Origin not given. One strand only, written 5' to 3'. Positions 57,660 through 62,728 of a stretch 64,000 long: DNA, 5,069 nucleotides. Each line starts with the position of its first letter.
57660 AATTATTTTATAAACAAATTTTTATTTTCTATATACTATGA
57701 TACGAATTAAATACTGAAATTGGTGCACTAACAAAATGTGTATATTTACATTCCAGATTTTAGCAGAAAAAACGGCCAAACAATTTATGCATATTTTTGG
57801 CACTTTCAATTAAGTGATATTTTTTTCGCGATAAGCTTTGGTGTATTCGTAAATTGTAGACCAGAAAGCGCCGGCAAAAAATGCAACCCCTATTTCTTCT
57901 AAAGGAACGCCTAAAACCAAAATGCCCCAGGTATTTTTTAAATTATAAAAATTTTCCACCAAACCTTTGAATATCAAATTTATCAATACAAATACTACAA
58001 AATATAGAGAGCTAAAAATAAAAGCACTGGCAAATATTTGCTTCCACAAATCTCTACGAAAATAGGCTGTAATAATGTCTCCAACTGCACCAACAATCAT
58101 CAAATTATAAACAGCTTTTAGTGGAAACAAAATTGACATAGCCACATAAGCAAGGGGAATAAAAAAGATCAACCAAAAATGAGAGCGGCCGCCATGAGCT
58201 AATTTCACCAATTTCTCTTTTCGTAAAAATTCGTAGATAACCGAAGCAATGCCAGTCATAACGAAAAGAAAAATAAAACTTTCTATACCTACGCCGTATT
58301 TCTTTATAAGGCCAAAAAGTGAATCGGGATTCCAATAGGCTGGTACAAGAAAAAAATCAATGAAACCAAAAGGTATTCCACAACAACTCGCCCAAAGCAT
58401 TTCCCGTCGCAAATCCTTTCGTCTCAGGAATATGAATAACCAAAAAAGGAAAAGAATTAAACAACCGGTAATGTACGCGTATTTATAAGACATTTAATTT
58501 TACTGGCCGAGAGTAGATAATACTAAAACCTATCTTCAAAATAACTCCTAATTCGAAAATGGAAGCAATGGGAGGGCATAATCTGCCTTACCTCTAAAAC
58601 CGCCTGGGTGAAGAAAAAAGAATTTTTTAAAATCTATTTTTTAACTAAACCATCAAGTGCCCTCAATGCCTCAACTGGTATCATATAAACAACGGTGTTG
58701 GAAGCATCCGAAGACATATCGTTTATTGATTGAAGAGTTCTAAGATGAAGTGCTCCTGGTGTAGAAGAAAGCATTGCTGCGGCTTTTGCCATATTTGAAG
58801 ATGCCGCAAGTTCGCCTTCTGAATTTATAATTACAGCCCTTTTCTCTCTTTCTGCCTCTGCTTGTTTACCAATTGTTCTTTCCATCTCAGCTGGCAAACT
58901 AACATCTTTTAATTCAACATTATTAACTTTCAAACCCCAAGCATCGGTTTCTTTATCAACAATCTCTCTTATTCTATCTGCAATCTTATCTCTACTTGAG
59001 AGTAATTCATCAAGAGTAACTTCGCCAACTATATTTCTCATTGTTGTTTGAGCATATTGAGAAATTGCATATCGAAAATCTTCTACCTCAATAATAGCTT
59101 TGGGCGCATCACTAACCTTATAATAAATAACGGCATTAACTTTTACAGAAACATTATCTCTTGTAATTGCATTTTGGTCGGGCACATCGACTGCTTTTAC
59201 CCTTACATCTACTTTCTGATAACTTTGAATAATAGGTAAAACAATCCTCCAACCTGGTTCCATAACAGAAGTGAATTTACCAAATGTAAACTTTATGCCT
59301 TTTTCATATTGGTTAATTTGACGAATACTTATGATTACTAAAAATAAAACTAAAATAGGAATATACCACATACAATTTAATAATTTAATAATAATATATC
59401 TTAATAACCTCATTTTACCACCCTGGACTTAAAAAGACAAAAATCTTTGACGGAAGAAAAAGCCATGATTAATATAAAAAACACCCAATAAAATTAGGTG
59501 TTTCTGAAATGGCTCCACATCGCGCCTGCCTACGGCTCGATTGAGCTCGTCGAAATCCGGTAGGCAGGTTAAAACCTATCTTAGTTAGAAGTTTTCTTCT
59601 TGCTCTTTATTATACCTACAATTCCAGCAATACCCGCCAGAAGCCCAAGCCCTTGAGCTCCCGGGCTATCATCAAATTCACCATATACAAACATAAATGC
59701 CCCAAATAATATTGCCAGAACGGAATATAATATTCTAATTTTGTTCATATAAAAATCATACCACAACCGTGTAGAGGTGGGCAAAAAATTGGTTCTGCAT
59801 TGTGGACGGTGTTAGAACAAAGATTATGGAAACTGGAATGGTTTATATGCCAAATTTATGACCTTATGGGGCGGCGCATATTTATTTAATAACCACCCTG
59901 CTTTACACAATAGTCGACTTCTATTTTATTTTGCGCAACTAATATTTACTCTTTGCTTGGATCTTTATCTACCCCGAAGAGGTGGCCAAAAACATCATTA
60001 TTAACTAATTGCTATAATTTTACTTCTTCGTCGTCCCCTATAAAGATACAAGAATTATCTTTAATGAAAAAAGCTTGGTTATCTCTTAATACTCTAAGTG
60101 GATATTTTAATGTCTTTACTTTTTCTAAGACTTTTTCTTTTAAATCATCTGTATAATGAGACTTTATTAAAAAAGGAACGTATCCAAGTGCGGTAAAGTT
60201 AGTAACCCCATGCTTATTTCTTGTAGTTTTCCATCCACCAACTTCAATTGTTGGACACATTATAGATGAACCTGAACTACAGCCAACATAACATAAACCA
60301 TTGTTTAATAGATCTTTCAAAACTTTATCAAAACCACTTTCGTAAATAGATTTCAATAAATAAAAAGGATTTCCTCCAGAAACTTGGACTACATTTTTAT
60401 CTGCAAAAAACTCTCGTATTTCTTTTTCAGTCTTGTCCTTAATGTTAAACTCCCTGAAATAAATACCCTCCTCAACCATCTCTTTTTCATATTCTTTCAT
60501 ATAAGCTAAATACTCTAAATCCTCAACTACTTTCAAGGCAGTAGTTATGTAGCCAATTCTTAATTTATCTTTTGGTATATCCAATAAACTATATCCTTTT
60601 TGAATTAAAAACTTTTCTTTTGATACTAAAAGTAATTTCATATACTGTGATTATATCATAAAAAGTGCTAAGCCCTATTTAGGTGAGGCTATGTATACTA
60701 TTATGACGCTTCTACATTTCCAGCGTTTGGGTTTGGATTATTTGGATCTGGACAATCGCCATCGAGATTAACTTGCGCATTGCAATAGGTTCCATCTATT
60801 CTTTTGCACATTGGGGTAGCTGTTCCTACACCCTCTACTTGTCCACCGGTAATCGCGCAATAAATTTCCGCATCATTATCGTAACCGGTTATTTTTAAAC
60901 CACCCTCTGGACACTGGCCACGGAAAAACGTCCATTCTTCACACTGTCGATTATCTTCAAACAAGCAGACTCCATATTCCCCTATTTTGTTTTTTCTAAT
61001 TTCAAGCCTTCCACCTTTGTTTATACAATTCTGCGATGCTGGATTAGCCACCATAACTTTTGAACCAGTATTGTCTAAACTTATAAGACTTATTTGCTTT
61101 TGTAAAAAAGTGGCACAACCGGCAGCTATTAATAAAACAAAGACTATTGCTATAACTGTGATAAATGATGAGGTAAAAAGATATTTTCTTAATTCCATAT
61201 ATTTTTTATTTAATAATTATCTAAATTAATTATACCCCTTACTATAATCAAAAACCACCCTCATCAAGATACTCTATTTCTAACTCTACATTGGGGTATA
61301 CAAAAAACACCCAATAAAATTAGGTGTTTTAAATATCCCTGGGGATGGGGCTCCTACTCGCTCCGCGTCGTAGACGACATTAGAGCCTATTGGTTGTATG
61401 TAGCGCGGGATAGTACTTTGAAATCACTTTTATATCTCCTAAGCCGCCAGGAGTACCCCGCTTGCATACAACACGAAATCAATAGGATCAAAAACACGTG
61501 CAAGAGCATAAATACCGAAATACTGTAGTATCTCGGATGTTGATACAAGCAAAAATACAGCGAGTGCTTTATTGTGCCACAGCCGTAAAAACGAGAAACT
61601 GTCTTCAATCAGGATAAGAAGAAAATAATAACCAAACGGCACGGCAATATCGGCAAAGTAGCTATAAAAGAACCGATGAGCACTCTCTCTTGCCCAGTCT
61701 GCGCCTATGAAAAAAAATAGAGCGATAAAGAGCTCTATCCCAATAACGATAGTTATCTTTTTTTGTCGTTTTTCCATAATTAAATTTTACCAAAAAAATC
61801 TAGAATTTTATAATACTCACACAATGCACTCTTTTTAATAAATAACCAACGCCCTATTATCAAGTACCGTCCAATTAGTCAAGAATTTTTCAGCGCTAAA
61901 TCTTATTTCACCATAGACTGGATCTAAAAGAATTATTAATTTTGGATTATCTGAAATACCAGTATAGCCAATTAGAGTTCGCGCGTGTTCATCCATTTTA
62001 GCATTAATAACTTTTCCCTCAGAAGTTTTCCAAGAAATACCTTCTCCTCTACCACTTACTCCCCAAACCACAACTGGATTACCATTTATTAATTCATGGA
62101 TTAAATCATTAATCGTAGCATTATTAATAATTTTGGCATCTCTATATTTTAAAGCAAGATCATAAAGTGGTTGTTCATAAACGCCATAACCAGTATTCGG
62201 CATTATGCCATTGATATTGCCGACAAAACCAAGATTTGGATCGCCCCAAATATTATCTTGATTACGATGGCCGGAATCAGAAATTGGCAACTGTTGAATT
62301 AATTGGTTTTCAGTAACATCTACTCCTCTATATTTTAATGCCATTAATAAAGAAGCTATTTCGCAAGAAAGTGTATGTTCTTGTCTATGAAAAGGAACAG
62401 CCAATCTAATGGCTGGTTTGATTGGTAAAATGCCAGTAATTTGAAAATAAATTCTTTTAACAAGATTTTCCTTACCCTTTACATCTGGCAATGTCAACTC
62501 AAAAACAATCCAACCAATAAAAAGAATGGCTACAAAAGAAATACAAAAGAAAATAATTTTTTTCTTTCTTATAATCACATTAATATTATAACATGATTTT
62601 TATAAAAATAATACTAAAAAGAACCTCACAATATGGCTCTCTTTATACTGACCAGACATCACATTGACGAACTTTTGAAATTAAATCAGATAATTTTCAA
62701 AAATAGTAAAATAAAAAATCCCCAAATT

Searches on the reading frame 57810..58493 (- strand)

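Call 11: search_protein_families(library=pfam, proteins=[window:57810-58493:-], max_evalue=0.001)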
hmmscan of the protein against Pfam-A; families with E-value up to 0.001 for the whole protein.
window:57810-58493:- (227 aa): 1 family
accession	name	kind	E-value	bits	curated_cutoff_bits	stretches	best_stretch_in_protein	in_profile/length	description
PF18916.5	Lycopene_cyc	-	1.7e-14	54.6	27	1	128-217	3-91/92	Lycopene cyclase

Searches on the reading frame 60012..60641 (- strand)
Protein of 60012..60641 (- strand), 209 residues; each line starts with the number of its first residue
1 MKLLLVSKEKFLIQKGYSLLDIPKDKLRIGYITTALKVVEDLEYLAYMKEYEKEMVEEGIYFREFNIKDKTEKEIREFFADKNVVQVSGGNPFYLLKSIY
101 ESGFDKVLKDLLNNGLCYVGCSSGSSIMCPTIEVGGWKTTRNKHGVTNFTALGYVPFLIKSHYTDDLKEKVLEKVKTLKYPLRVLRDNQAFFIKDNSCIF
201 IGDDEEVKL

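Call 11: search_protein_families(library=pfam, proteins=[window:60012-60641:-], max_evalue=0.001)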
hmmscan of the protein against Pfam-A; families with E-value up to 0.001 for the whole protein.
window:60012-60641:- (209 aa): 1 family
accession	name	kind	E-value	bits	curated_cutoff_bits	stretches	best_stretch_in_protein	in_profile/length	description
PF03575.23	Peptidase_S51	-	2.4e-25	89.9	23.9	1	26-204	30-201/206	Peptidase family S51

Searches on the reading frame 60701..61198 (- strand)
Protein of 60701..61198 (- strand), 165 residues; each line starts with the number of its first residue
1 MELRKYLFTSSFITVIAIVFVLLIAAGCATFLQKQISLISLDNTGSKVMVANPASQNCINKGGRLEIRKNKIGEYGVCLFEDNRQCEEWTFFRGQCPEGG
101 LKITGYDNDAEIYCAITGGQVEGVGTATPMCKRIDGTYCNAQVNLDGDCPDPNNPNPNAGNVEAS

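Call 11: search_protein_families(library=pfam, proteins=[window:60701-61198:-], max_evalue=0.001)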
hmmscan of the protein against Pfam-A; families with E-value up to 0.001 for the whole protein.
window:60701-61198:- (165 aa): 1 family
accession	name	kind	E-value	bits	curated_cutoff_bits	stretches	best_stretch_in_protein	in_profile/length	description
PF03891.20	DUF333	-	7.5e-22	77.8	25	1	50-95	2-47/47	Domain of unknown function (DUF333)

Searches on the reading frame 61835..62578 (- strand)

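Call 11: search_protein_families(library=pfam, proteins=[window:61835-62578:-], max_evalue=0.001)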
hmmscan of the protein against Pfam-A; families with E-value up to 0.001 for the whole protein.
window:61835-62578:- (247 aa): 2 families
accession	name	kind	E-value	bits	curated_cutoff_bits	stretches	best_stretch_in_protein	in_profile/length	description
PF13529.12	Peptidase_C39_2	-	4.1e-22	79.7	24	1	59-220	1-142/143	Peptidase_C39 like family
PF03412.21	Peptidase_C39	-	0.00075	19.8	22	0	62-104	3-45/133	Peptidase C39 family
